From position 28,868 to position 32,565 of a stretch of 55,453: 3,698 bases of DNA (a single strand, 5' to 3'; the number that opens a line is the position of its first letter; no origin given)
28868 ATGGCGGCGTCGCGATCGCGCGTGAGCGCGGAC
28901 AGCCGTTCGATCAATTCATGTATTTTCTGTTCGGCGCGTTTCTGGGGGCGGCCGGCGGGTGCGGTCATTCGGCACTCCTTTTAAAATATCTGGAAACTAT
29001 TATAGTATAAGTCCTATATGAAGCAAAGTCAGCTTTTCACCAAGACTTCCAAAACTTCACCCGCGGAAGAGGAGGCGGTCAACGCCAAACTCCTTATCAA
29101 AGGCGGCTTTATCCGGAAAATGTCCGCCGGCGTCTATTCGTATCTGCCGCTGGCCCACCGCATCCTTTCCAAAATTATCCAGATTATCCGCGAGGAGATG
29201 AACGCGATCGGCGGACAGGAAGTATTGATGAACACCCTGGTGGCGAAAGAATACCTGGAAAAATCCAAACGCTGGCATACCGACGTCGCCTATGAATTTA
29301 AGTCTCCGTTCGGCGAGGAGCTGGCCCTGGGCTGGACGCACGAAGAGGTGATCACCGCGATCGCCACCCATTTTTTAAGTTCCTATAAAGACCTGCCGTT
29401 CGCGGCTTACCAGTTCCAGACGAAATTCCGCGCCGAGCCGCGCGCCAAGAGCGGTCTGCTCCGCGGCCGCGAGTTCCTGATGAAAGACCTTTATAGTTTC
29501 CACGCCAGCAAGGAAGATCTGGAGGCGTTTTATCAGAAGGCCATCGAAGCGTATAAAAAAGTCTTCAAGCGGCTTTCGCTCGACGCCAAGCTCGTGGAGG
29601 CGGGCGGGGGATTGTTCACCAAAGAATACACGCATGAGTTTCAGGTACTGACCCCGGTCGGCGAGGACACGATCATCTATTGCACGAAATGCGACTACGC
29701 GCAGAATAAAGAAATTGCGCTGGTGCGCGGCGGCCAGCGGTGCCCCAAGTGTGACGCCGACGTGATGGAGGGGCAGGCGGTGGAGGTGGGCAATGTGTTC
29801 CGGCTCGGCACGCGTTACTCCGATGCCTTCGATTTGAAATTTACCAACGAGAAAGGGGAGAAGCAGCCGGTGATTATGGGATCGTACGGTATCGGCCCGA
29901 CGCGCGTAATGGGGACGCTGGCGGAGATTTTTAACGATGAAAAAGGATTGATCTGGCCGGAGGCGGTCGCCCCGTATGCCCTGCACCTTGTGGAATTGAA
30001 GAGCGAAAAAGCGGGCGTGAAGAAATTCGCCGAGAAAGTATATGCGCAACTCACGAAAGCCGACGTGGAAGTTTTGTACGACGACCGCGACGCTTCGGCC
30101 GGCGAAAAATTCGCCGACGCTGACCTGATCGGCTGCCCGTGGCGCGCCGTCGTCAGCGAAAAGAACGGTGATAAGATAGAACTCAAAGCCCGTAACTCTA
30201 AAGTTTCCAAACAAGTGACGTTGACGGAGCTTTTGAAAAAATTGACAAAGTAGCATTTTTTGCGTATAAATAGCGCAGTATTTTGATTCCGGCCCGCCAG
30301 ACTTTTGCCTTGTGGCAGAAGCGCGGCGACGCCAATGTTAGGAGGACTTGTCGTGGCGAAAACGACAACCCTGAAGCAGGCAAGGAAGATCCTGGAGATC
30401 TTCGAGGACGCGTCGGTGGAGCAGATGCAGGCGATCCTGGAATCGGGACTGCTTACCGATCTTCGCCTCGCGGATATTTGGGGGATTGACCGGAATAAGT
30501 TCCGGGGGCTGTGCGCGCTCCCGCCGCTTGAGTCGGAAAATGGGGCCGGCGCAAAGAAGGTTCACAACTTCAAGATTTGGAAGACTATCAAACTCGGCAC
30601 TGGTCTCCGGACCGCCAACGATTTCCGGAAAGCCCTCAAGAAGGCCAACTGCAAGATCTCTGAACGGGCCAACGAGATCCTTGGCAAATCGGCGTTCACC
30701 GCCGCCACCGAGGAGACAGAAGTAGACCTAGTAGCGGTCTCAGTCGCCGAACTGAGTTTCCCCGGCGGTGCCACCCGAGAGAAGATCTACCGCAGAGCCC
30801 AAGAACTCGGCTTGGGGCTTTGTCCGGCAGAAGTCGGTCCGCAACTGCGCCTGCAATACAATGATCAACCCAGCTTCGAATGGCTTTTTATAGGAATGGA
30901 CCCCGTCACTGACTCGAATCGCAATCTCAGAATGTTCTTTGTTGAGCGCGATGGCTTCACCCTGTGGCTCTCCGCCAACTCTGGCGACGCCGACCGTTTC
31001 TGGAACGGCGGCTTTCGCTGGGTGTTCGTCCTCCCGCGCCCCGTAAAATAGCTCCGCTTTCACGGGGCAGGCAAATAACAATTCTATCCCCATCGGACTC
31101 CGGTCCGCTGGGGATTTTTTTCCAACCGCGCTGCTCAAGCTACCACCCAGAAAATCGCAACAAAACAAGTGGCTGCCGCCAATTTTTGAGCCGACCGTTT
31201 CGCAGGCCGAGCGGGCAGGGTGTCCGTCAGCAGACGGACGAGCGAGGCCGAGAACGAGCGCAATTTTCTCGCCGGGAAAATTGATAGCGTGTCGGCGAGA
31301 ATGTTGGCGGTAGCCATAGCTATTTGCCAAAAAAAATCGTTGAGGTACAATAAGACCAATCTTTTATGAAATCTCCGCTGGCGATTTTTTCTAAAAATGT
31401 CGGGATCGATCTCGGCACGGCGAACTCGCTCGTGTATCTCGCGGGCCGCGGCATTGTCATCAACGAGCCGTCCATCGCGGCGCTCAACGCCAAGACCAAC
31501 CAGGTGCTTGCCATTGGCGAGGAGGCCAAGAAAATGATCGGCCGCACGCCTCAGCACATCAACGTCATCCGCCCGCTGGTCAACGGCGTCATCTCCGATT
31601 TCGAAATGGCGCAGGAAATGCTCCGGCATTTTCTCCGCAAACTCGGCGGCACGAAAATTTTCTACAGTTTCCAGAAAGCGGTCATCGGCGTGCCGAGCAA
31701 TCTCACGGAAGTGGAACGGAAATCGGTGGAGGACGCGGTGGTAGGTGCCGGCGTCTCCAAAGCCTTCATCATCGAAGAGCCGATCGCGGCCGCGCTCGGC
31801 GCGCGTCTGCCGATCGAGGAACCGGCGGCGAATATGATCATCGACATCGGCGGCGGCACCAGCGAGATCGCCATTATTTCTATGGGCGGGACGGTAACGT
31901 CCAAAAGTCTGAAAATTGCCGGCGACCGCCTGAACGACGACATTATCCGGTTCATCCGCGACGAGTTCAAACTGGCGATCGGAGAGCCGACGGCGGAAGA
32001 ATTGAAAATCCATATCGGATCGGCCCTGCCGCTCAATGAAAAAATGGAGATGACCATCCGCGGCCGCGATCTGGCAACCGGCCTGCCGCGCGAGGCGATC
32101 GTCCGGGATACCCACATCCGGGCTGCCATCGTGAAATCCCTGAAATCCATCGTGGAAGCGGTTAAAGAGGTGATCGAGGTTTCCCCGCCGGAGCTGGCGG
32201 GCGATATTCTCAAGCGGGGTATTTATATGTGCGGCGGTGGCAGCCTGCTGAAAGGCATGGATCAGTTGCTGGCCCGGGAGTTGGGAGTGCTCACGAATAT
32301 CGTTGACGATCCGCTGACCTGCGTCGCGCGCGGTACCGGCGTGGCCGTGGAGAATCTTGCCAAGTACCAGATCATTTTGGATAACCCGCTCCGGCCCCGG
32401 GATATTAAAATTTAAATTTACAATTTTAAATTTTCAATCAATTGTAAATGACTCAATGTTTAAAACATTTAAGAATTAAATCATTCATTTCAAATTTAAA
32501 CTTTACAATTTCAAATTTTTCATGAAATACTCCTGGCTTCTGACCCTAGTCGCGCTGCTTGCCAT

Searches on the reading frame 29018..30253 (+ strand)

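Call 90: search_protein_families(library=pfam, max_evalue=0.00001, proteins=[window:29018-30253:+])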
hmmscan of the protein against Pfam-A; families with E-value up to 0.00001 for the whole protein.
window:29018-30253:+ (411 aa): 2 families
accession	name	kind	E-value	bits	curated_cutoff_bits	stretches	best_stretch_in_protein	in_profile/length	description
PF00587.30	tRNA-synt_2b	-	3.4e-29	102.6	29.3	1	92-304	1-178/179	tRNA synthetase class II core domain (G, H, P, S and T)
PF03129.25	HGTP_anticodon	-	2.8e-15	56.7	21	1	332-410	11-92/94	Anticodon binding domain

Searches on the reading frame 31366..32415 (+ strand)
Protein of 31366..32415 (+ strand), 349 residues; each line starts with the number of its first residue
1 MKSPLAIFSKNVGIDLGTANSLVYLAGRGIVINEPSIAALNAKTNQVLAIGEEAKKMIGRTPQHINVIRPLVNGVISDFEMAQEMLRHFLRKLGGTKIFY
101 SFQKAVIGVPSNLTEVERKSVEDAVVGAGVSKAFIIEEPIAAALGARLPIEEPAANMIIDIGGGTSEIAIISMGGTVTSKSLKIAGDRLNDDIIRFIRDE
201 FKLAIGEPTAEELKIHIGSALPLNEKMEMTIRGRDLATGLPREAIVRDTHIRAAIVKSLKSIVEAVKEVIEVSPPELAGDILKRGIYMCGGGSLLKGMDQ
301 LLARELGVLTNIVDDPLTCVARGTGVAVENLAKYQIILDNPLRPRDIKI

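Call 91: search_protein_families(library=pfam, max_evalue=0.00001, proteins=[window:31366-32415:+])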
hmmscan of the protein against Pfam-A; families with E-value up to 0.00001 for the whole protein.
window:31366-32415:+ (349 aa): 4 families
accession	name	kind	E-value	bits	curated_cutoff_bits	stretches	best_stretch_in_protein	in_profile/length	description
PF06723.19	MreB_Mbl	-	3.3e-130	434.2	27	1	10-334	2-325/327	MreB/Mbl protein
PF00012.26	HSP70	-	2e-13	49.9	20.6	1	101-203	132-240/599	Hsp70 protein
PF14450.12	FtsA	-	2.4e-11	44.5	31.8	1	158-309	2-106/127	Cell division protein FtsA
PF00022.25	Actin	-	1.5e-10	40.7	27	1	43-200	39-190/410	Actin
